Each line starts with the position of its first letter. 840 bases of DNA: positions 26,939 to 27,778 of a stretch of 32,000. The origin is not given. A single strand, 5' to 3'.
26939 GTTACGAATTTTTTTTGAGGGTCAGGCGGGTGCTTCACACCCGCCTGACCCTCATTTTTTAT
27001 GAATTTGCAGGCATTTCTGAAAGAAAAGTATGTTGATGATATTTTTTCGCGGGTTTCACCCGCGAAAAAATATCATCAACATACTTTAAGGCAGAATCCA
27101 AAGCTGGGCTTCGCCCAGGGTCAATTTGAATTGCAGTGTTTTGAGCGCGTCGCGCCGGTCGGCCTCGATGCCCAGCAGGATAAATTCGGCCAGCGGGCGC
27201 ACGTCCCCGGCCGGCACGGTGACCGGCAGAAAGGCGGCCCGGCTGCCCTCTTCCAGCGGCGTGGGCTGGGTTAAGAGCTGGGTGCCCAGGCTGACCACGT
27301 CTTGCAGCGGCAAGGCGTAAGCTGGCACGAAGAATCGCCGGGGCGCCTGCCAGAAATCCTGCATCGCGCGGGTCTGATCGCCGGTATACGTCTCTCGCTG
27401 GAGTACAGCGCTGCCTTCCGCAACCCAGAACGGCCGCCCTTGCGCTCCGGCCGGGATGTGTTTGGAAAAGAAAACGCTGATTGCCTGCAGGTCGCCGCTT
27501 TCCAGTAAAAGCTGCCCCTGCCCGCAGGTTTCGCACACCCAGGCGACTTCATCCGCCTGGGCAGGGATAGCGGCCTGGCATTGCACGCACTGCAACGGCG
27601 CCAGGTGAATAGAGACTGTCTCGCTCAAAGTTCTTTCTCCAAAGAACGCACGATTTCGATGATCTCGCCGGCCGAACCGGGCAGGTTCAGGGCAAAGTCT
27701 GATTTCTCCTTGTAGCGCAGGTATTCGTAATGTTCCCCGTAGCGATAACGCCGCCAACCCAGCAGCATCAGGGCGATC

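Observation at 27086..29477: Translationally coupled triad of paralogous zinc-ribbon proteins, two of them tail-anchored in the membrane: candidate undescribed system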

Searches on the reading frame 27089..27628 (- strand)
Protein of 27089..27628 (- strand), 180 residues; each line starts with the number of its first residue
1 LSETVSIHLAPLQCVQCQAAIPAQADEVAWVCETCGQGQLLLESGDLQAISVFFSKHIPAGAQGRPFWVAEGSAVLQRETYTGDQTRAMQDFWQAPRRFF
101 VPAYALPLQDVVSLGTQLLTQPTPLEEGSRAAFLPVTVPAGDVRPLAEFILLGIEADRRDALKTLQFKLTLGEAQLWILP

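Call 6: search_protein_families(library=pfam, proteins=[window:27089-27628:-], max_evalue=1)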
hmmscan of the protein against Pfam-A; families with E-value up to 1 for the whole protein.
window:27089-27628:- (180 aa): 2 families
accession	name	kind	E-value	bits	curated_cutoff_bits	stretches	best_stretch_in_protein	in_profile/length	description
PF01155.25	HypA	-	0.053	14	28.9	1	11-46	70-103/112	Hydrogenase/urease nickel incorporation, metallochaperone, hypA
PF22289.1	DmmA-like_C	-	0.19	12.1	27.4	1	13-37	3-26/44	Dimethylamine monooxygenase subunit DmmA-like, C-terminal domain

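Call 7: search_protein_families(library=ncbifam, proteins=[window:27089-27628:-], max_evalue=1)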
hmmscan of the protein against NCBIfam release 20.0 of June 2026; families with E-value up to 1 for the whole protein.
window:27089-27628:- (180 aa): 0 families

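Call 14: find_homologous_proteins(query=window:27089-27628:-)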
Query window:27089-27628:- (180 aa): 384 proteins with E <= 0.001 among 492 candidates; the best 120 are listed.
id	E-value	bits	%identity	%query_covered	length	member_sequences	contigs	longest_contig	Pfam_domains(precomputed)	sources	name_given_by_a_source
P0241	2.0e-114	398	100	100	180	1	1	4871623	-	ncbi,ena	-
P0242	4.6e-93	328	82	100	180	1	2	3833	-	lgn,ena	-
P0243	2.2e-70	254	64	97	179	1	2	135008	-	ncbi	-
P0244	2.4e-70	254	64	97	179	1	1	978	-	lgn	-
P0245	3.1e-65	238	65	92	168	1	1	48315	-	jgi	jgi:hypothetical protein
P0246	4.9e-64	234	61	100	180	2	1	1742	-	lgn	-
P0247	2.2e-63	232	60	98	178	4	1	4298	-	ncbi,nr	ncbi:MAG: hypothetical protein GYA17_02455 [Chloroflexi bacterium]|nr:hypothetical protein [Chlorofl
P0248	2.9e-63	231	60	97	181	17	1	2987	-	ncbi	-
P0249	3.2e-62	228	59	97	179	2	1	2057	-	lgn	-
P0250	6.7e-62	227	58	100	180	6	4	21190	-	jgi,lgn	-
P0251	2.2e-61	225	57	100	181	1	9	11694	-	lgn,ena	-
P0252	1.1e-60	223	58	100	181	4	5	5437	-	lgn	-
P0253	1.9e-59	219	58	98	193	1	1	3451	-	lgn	-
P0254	2.4e-58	215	58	98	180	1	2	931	-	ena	-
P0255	9.6e-58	213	55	97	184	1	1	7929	-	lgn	-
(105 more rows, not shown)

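Call 24: search_solved_structures(query=A3, max_evalue=10)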
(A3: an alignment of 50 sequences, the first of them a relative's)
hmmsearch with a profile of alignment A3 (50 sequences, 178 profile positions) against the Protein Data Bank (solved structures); distinct sequences matched with E-value up to 10: 3.
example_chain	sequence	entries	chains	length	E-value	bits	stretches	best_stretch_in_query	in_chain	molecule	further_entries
9nri_Bb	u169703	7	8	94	0.27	14.3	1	8-36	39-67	Large ribosomal subunit protein eL43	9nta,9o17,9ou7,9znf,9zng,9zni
2a20_A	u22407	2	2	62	0.66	13.1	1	11-36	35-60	Regulating synaptic membrane exocytosis protein 2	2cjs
4klk_A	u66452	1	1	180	1.7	11.8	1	107-166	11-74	Phage-related protein DUF2815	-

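Call 40: search_protein_families(library=padloc, proteins=[window:27089-27628:-], max_evalue=1)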
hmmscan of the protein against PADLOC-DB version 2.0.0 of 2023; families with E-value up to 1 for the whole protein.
window:27089-27628:- (180 aa): 0 families

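Call 41: search_protein_families(library=phrogs, proteins=[window:27089-27628:-], max_evalue=1)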
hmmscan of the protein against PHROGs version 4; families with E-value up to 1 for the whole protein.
window:27089-27628:- (180 aa): 1 family
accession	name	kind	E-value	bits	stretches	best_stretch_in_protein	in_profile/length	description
phrog_29149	-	unknown function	0.41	10.6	1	19-79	105-165/387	-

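Call 42: predict_structure(alignment_id=A3)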
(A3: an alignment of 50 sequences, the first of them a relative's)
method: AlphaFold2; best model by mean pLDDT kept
length: 180 residues; sequences in the alignment: 50
mean_pLDDT: 94.7   pTM: 0.88
mean pLDDT of the five models: 94.7, 94.5, 94.1, 93.8, 93.8
residues with pLDDT >= 90: 161; 70-90: 14; 50-70: 5; < 50: 0
segments of 3 or more residues with pLDDT < 50: none
pLDDT, mean of each block of 10 residues (from residue 1): 69 94 92 96 93 98 98 97 95 98 98 97 97 97 98 94 96 98
secondary structure, 60 per line:
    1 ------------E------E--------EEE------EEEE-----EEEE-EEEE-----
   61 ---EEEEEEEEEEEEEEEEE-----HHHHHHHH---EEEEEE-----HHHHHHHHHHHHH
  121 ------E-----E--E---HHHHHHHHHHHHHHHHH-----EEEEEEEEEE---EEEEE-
elements in order: E29-31 E38-41 E47-50 E52-55 E64-80 H86-93 E97-102 H108-120 H140-156 E162-171 E175-179

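Call 44: fold_search(model_id=the predicted structure, library=pdb)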
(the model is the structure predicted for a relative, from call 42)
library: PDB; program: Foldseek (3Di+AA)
matches with E <= 10: 231; with E <= 0.001: 0
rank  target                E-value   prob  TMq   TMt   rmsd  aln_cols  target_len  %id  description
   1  1lxj                  1.1e-01  0.28  0.21  0.31  10.3       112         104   17  X-RAY STRUCTURE OF YBL001c NORTHEAST STRUCTURAL GENOMICS (NESG) CONSORTIUM TARGET YTYst72 (released 2003-07-29)
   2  1xkr                  2.0e-01  0.16  0.19  0.18  11.1       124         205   11  X-ray Structure of Thermotoga maritima CheC (released 2004-12-07)
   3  5eio_C                3.1e-01  0.96  0.20  0.67   2.8        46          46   24  Crystal structure of LysY from Thermus thermophilus complexed with NADP+ and LysW-gamma-aminoadipic semialdehyde (released 2016-03-23)
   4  9h8z                  4.2e-01  0.10  0.14  0.06  11.3        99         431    7  FAD-dependent monooxygenase sorC with sorbicillin bound (released 2025-03-19)
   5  3wwn_B                5.9e-01  0.84  0.19  0.54   3.1        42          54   24  Crystal structure of LysZ from Thermus thermophilus complex with LysW (released 2014-11-19)
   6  6bog_A                5.9e-01  0.06  0.19  0.05  20.9       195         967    8  Crystal structure of RapA, a Swi2/Snf2 protein that recycles RNA polymerase during transcription (released 2017-12-13)
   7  2qqd_B                9.5e-01  0.05  0.16  0.20  11.7       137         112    8  N47A mutant of Pyruvoyl-dependent Arginine Decarboxylase from Methanococcus jannashii (released 2008-03-18)
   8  2eky_B                1.2e+00  0.09  0.20  0.30  10.7       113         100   10  Crystal Structure of hypothetical protein MJ1052 from Methanocaldococcus jannaschii (Form 1) (released 2007-10-02)
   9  1mt1_B                1.2e+00  0.07  0.18  0.24   8.4       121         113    9  The Crystal Structure of Pyruvoyl-dependent Arginine Decarboxylase from Methanococcus jannaschii (released 2003-03-25)
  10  9h8m                  1.2e+00  0.04  0.13  0.06  13.9       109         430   10  FAD-dependent monooxygenase sorC (released 2025-03-19)
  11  4pxd_A                1.2e+00  0.04  0.19  0.11  15.0       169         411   11  The crystal structure of EcAAH in complex with allantoate (released 2014-07-23)
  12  7sku_A                1.2e+00  0.03  0.19  0.13  16.7       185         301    8  Nipah virus matrix protein in complex with PI(4,5)P2 (released 2022-08-24)
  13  3x3m                  1.2e+00  0.02  0.14  0.07  23.2       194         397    8  Crystal structure of EccB1 of Mycobacterium tuberculosis in spacegroup P212121 (released 2015-12-09)
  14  6tit                  1.2e+00  0.02  0.12  0.06  19.7       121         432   11  VSV G_440 (released 2020-09-02)
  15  1u3m_MODEL_1_A        1.3e+00  0.06  0.17  0.24  14.1       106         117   10  NMR structure of the chicken prion protein fragment 128-242 (released 2005-01-04)
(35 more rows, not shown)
